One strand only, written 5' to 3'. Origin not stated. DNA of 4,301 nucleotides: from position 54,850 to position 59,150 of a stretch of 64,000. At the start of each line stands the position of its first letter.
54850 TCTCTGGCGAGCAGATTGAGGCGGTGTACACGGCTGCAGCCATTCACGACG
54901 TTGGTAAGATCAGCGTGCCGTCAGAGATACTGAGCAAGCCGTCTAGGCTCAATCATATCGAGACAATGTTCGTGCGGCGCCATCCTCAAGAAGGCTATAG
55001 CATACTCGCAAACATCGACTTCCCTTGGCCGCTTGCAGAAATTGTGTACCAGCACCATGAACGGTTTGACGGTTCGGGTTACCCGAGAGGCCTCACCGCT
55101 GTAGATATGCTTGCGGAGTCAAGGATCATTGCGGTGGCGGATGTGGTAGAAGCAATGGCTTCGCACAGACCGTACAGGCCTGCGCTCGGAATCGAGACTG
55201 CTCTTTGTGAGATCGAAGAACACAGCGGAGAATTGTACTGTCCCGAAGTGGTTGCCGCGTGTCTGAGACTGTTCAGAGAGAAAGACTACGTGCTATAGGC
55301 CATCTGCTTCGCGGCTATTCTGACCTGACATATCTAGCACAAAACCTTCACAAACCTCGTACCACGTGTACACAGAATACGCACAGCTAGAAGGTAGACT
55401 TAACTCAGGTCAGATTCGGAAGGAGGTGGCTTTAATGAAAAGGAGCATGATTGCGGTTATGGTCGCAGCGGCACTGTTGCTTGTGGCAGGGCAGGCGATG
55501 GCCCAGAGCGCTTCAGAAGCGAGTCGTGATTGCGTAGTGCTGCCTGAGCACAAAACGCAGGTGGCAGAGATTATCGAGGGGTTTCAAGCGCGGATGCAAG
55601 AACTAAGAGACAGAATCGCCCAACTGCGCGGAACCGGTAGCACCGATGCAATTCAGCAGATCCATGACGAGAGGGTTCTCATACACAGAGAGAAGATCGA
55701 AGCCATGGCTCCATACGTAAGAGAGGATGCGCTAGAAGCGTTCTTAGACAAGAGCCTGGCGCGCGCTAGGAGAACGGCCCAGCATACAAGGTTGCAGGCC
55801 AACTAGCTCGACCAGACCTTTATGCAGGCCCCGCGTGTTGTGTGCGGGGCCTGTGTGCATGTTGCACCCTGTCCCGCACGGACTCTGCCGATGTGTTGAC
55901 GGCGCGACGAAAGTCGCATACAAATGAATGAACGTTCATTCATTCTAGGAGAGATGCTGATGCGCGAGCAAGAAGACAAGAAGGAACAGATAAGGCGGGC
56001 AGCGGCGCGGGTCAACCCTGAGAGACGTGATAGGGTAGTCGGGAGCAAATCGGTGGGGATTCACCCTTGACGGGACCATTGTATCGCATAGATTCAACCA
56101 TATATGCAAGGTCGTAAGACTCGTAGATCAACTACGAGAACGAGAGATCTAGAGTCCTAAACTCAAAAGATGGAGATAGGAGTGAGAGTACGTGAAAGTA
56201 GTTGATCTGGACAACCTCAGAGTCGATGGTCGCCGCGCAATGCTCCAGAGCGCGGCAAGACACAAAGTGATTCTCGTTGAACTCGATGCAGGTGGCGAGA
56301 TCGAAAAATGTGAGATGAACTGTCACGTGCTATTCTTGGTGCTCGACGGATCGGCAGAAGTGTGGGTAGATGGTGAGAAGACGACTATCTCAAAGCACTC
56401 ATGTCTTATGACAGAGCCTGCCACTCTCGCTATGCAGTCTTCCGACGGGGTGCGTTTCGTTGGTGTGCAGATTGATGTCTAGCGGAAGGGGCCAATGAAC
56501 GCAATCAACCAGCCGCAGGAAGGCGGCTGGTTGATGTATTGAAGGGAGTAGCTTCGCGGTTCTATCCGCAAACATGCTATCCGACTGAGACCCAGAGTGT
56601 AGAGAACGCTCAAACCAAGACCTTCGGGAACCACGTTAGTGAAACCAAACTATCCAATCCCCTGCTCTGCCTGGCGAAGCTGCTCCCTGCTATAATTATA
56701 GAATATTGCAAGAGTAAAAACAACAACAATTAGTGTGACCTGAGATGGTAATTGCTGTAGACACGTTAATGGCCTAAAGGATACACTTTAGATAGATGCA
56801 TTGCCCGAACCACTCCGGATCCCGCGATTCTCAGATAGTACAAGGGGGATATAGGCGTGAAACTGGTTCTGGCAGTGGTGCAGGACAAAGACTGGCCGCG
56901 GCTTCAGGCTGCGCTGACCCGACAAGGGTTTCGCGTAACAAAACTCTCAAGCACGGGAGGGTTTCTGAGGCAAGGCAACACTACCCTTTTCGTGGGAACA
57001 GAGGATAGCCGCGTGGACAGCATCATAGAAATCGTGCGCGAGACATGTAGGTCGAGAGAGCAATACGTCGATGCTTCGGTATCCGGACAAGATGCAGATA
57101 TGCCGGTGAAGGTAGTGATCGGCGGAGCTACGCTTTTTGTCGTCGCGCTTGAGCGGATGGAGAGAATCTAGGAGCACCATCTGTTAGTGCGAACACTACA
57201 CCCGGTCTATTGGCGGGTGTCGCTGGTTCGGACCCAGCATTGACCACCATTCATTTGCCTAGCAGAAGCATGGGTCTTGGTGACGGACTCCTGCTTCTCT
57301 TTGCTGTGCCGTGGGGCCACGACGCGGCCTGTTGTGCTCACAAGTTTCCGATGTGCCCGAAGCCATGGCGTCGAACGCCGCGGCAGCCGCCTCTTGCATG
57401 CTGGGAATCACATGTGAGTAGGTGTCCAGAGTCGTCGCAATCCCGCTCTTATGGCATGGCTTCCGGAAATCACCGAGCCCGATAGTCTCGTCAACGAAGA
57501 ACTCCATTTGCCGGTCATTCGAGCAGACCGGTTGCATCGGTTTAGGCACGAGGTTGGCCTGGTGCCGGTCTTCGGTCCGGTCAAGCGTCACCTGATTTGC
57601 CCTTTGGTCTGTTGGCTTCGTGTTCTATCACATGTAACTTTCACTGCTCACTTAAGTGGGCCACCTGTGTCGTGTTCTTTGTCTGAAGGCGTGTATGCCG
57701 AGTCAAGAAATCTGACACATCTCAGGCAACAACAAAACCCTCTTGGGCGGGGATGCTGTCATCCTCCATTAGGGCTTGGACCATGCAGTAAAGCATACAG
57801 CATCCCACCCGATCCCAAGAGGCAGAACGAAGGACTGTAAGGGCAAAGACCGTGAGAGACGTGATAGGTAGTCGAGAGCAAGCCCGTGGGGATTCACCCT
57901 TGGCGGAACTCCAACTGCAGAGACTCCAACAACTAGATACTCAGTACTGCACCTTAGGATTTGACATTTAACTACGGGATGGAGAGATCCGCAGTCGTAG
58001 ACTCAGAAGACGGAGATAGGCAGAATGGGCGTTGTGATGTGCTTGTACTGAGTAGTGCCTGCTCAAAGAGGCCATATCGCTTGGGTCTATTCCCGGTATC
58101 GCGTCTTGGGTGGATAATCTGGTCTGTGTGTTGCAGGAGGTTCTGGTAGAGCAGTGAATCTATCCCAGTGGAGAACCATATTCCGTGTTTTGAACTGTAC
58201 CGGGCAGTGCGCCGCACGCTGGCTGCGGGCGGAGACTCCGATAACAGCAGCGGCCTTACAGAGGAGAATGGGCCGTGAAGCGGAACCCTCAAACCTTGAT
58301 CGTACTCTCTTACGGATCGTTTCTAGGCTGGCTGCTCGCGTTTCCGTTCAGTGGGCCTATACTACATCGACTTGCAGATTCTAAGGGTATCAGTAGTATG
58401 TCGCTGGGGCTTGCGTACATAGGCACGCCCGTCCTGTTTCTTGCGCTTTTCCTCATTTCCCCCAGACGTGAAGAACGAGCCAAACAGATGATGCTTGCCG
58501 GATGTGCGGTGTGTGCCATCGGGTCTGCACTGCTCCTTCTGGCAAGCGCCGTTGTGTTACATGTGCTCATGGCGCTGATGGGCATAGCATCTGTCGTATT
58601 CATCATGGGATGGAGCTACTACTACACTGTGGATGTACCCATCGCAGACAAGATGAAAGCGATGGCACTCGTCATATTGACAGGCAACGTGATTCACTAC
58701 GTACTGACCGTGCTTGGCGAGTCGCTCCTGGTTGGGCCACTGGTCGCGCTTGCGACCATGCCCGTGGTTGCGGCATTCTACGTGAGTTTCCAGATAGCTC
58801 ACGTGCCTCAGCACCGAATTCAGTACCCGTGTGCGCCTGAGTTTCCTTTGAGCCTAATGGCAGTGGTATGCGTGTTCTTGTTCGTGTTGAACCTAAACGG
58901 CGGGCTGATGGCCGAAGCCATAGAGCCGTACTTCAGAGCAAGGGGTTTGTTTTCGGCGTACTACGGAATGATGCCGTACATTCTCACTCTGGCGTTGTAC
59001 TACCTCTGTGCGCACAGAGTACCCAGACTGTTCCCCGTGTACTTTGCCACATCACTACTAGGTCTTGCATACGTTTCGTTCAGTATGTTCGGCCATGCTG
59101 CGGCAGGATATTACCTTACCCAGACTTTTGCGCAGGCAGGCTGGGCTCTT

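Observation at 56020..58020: Two copies of a ~165-nt conserved non-coding element with conserved ends, variable middle and a compensatory base change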

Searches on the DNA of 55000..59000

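Call 4: search_rna_families(source=window, start=55000, end=59000, threshold=evalue, max_evalue=10, show_alignments=4)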
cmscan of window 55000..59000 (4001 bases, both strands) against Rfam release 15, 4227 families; matches with E-value up to 10: 2.
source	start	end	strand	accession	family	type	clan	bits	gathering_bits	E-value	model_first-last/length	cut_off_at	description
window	58505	58553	+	RF03242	mir-1397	Gene; miRNA;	-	19.9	70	1.6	1-84/84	no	mir-1397 microRNA precursor family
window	56491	56533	+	RF00624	P9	Gene;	-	15.5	43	7.6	36-73/74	no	Pseudomonas sRNA P9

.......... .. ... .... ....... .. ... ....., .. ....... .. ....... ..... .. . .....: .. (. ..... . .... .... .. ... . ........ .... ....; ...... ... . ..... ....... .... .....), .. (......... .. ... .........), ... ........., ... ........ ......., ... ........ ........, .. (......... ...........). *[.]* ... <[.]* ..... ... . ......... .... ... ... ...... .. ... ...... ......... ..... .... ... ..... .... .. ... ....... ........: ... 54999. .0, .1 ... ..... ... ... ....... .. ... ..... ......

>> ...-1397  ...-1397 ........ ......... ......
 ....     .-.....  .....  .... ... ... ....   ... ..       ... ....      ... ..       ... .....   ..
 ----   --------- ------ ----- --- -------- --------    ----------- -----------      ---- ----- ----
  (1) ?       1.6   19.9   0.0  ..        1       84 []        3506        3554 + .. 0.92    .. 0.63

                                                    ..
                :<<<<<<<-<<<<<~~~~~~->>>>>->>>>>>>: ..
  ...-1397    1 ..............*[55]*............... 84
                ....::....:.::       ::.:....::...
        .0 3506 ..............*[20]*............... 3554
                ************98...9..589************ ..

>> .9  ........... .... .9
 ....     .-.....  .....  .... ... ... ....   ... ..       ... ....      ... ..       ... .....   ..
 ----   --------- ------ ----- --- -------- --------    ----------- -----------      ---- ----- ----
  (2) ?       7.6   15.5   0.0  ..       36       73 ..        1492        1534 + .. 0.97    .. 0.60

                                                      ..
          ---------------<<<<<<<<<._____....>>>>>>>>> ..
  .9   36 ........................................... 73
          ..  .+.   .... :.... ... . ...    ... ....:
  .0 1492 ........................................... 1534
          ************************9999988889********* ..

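Call 74: search_rna_families(source=window, start=55930, end=56240, threshold=evalue, max_evalue=10)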
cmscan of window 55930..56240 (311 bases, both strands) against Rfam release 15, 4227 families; matches with E-value up to 10: 1.
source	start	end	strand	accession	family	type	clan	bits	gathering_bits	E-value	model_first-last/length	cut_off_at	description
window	56099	56187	-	RF02218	ZNRD1-AS1_1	Gene; lncRNA;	-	15.3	50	0.86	1-68/68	no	ZNRD1 antisense RNA 1 conserved region 1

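Call 75: search_rna_families(source=window, start=57800, end=58290, threshold=evalue, max_evalue=10)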
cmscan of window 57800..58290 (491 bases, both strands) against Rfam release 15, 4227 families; matches with E-value up to 10: 1.
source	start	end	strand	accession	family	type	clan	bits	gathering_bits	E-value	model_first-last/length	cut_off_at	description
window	58272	58290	+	RF01843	neisseria_FSE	Cis-reg; frameshift_element;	-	14.1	50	4.3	1-19/40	3'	neiserria ribosomal frameshift element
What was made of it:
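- On Any curated RNA family (Rfam 15): None lay on the element's + strand (calls 4, 74, 75)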

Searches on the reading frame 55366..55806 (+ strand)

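Call 12: search_protein_families(library=pfam, proteins=[window:55366-55806:+], max_evalue=0.01)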
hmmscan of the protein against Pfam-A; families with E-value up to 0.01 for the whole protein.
window:55366-55806:+ (146 aa): 0 families

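Call 37: search_protein_families(library=pfam, proteins=[window:55366-55806:+], max_evalue=5)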
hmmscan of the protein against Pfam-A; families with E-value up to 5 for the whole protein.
window:55366-55806:+ (146 aa): 4 families
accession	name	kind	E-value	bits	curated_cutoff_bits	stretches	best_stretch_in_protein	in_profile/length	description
PF16810.10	RXLR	-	0.015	16.2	26.9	1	24-112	1-73/141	RXLR phytopathogen effector protein, Avirulence activity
PF07246.16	Phlebovirus_NSM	-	0.03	14.2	27.2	1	54-114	188-242/264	Phlebovirus nonstructural protein NS-M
PF21825.2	crAss001_48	-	0.064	13.6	24.8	0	1-13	7-19/61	crAss001_48 related protein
PF20325.3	DUF6620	-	0.13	11.2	27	1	48-97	400-449/450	Family of unknown function (DUF6620)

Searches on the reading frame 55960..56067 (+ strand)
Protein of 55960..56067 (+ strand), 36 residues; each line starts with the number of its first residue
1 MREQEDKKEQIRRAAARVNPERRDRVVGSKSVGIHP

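Call 37: search_protein_families(library=pfam, proteins=[window:55960-56067:+], max_evalue=5)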
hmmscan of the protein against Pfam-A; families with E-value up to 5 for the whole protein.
seq(36 aa): 0 families

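Call 48: search_protein_families(library=phrogs, proteins=[window:55960-56067:+], max_evalue=10)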
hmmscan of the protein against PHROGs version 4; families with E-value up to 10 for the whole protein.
seq(36 aa): 0 families

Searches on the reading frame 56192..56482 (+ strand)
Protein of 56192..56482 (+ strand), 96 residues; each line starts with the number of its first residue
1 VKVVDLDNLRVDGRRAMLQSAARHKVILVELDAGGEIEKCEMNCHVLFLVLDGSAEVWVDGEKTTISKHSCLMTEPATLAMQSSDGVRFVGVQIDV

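Call 12: search_protein_families(library=pfam, proteins=[window:56192-56482:+], max_evalue=0.01)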
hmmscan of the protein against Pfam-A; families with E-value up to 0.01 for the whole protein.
window:56192-56482:+ (96 aa): 2 families
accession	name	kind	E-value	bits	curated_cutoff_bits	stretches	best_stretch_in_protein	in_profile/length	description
PF07883.17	Cupin_2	-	0.0013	18.8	27.2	1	46-76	20-50/70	Cupin domain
PF14525.12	AraC_binding_2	-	0.0017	18.5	27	1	34-95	44-107/173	AraC-binding-like domain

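Call 13: find_homologous_proteins(query=window:56192-56482:+)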
Query window:56192-56482:+ (96 aa): 1 proteins with E <= 0.001 among 3 candidates.
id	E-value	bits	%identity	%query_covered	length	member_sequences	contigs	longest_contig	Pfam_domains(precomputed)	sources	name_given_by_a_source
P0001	1.7e-55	202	99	100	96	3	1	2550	-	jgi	-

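Call 15: find_encoding_contigs(protein=P0001, flank=5000)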
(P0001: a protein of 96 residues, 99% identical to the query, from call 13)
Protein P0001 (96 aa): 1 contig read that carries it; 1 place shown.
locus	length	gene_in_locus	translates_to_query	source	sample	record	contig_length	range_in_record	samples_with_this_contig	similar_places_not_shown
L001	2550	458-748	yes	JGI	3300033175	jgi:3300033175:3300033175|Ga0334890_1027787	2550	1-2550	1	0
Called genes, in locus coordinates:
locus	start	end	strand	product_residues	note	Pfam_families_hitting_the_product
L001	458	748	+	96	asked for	-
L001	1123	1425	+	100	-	PF06153:CdAMP_rec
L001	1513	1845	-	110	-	-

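Call 48: search_protein_families(library=phrogs, proteins=[window:56192-56482:+], max_evalue=10)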
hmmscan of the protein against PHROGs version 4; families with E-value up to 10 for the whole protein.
window:56192-56482:+ (96 aa): 1 family
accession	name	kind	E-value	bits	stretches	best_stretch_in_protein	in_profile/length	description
phrog_1450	-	unknown function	0.3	11.6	1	37-77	5-45/254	-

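Call 60: search_protein_families(library=ncbifam, proteins=[window:56192-56482:+], max_evalue=0.00001)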
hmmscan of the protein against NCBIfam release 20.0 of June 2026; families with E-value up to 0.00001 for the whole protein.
window:56192-56482:+ (96 aa): 0 families

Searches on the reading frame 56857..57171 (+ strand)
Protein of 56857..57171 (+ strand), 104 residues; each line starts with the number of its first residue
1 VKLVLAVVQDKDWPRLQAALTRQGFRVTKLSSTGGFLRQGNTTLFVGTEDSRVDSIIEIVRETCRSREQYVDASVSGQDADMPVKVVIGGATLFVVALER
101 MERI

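Call 12: search_protein_families(library=pfam, proteins=[window:56857-57171:+], max_evalue=0.01)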
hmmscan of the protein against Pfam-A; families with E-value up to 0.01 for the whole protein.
window:56857-57171:+ (104 aa): 2 families
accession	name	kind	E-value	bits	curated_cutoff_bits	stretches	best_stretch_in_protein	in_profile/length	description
PF06153.16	CdAMP_rec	-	2.8e-35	121.3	27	1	1-103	1-108/109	Cyclic-di-AMP receptor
PF00543.27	P-II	-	0.0066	17.2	25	0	1-61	1-62/102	Nitrogen regulatory protein P-II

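Call 41: find_related_loci(query=window:56857-57171:+, collection=genome_contigs, flank=6000)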
Query window:56857-57171:+ (104 aa) in genome_contigs; peptide patterns used: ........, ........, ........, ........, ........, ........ (x = any residue, [..] = any of these).
141 stretches matched a pattern; 2 encode a relative of the query (tblastn E <= 1e-3); 2 distinct loci.
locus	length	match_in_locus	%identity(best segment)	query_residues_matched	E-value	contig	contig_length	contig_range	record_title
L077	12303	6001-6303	50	1-96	2e-29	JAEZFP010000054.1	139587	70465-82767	MAG: Bacillota bacterium isolate OH_CBrB_56 k127_2689033, whole genome shotgun sequence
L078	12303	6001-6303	49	1-96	6e-29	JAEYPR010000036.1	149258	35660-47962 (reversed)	MAG: Bacillota bacterium isolate OH_CBB_200 k127_1542375, whole genome shotgun sequence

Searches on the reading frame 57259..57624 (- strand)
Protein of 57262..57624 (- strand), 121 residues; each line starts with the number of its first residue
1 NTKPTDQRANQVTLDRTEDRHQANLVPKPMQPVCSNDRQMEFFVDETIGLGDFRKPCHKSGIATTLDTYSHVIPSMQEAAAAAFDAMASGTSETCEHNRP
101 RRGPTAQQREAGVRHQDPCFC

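Call 12: search_protein_families(library=pfam, proteins=[window:57259-57591:-], max_evalue=0.01)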
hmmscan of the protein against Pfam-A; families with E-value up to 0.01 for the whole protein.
window:57259-57591:- (110 aa): 0 families

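Call 37: search_protein_families(library=pfam, proteins=[window:57262-57624:-], max_evalue=5)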
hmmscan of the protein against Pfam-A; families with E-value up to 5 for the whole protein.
seq(121 aa): 0 families

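Call 46: search_solved_structures(query=window:57262-57624:-, max_evalue=10, show_alignments=2)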
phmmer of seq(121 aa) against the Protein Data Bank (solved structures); distinct sequences matched with E-value up to 10: 1.
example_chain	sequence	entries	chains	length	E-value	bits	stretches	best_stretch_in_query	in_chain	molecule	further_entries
8b1n_A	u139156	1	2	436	1.7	12.1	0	36-77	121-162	tRNA (guanine-N(1)-)-methyltransferase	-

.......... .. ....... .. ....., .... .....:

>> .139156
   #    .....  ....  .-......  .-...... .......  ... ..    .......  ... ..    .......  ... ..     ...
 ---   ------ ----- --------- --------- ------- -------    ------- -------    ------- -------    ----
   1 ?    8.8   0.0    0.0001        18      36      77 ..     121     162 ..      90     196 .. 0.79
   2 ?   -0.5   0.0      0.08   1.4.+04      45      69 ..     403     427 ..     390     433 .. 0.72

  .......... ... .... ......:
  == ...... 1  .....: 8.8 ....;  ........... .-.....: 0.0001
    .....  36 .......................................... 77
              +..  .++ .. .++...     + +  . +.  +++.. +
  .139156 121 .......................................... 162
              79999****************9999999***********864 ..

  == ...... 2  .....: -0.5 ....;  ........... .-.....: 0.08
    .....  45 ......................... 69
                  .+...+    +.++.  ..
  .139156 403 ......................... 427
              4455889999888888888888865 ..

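Call 47: search_dna_similar(query=window:57262-57624:-, collection=plasmids, mode=protein, max_evalue=1, max_rows=8)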
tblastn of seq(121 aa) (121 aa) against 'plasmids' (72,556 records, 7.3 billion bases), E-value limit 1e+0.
No match.
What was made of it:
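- The integrase is only a fragment of about 28 aa, with no Pfam, PDB or plasmid hit (calls 37, 46, 47).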
